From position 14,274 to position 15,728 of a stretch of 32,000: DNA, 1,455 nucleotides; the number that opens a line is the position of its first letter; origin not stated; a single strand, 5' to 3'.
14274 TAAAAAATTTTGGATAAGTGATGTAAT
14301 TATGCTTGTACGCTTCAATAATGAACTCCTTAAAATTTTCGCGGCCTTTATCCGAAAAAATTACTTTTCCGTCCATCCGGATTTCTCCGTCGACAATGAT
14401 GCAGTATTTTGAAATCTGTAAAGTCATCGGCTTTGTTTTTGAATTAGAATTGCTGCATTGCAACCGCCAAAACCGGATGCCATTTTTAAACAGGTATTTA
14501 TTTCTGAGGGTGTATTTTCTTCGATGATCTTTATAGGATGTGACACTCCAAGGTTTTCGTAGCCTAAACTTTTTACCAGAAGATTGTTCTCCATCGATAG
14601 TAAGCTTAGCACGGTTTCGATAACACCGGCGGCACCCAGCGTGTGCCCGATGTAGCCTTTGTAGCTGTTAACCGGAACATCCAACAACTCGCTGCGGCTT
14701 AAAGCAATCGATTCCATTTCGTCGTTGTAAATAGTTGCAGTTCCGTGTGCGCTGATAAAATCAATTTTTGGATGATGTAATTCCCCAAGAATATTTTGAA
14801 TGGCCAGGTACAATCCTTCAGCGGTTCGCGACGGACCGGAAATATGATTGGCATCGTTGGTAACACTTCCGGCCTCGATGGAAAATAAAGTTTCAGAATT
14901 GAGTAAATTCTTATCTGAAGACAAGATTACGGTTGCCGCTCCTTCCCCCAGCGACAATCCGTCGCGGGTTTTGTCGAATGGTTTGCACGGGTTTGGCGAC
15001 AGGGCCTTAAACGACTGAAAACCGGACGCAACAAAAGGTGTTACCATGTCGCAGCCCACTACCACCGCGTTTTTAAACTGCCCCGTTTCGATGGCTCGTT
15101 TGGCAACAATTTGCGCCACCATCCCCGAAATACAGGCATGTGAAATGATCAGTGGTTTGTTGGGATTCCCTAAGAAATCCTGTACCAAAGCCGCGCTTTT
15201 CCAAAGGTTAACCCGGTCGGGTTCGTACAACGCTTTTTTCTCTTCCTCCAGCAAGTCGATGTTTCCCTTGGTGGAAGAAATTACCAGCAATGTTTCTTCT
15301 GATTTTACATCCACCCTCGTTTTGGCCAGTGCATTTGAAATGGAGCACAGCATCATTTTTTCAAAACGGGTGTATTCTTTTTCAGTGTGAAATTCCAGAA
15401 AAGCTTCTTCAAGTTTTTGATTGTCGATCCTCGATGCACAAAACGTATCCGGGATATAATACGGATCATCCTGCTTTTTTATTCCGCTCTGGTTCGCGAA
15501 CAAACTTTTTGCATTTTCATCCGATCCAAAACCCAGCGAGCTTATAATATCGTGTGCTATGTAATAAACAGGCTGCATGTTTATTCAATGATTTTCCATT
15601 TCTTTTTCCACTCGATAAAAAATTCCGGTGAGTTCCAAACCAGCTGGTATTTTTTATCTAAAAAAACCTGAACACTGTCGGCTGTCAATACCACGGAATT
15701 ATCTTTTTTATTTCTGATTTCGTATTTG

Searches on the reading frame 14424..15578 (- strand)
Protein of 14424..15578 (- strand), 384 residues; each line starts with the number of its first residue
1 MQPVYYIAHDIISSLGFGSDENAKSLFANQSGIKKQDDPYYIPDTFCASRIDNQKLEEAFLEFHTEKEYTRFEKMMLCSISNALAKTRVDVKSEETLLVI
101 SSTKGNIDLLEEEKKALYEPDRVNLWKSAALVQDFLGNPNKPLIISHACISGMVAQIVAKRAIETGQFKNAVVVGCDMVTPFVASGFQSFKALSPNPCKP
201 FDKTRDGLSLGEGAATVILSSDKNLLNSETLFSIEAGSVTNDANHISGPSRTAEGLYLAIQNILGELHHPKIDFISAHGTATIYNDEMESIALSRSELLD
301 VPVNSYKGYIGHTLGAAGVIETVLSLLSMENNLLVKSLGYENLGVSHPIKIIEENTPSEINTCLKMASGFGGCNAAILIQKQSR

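Call 3: search_protein_families(library=ncbifam, proteins=[window:14424-15578:-], max_evalue=0.001)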
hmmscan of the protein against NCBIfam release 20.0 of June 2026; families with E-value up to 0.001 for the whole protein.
window:14424-15578:- (384 aa): 21 families
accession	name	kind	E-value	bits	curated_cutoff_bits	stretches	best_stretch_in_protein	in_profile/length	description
NF006618.0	PRK09185.1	subfamily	1.8e-55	188.6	407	1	1-382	2-393/394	beta-ketoacyl-ACP synthase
TIGR03150.1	fabF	equivalog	6.3e-48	163.5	493.75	1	11-379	10-406/407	beta-ketoacyl-ACP synthase II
NF004618.0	PRK05952.1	equivalog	1.1e-46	159.5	455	1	71-382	56-383/384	beta-ketoacyl-ACP synthase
NF005589.0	PRK07314.1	subfamily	2.2e-44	151.9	387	1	9-381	11-411/413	beta-ketoacyl-ACP synthase II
NF058662.1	cispenta_AmcF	equivalog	3.9e-43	147.9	325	1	13-380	11-368/369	cispentacin biosynthesis acyltransferase subunit AmcF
NF005076.0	PRK06501.1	equivalog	1.1e-37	129.9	629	1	127-382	153-423/425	beta-ketoacyl-ACP synthase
NF006274.0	PRK08439.1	equivalog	1.4e-37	129.5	621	1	10-381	10-405/406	beta-ketoacyl-ACP synthase II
NF005490.0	PRK07103.1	equivalog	4.1e-34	118.3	445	1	144-382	164-413/414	polyketide beta-ketoacyl:acyl carrier protein synthase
NF004970.0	PRK06333.1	subfamily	2.3e-31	109.1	525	1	11-381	13-421/424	beta-ketoacyl-ACP synthase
NF006587.0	PRK09116.1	equivalog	2.5e-31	108.9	470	1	144-381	159-406/408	beta-ketoacyl-ACP synthase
NF005916.1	PRK07910.1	equivalog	9.4e-25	87.4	560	1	147-379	169-415/418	KasA/KasB family beta-ketoacyl-ACP synthase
NF005935.0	PRK07967.1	equivalog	3.2e-22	78.9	630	1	159-382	172-404/406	beta-ketoacyl-ACP synthase I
NF006434.0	PRK08722.1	equivalog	1.3e-21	76.9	759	1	12-381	14-413/414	beta-ketoacyl-ACP synthase II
NF040607.1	mycolic_Pks13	equivalog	9.8e-16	56.4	2100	1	144-380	266-524/1680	polyketide synthase Pks13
NF045894.1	PKS_plus_SDR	equivalog_domain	1.4e-15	56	1740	1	145-341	169-377/1515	type I polyketide synthase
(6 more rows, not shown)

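Call 4: search_protein_families(library=pfam, proteins=[window:14424-15578:-], max_evalue=0.001)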
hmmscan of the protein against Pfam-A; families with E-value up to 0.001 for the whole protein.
window:14424-15578:- (384 aa): 3 families
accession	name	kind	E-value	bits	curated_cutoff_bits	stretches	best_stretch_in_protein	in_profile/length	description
PF02801.28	Ketoacyl-synt_C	-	1.3e-18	67.6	20.8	1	234-340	4-118/119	Beta-ketoacyl synthase, C-terminal domain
PF00109.32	ketoacyl-synt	-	1.1e-17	65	20.8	1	4-222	4-249/252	Beta-ketoacyl synthase, N-terminal domain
PF08545.16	ACP_syn_III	-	8.7e-05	22.8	24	0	145-183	3-41/80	3-Oxoacyl-[acyl-carrier-protein (ACP)] synthase III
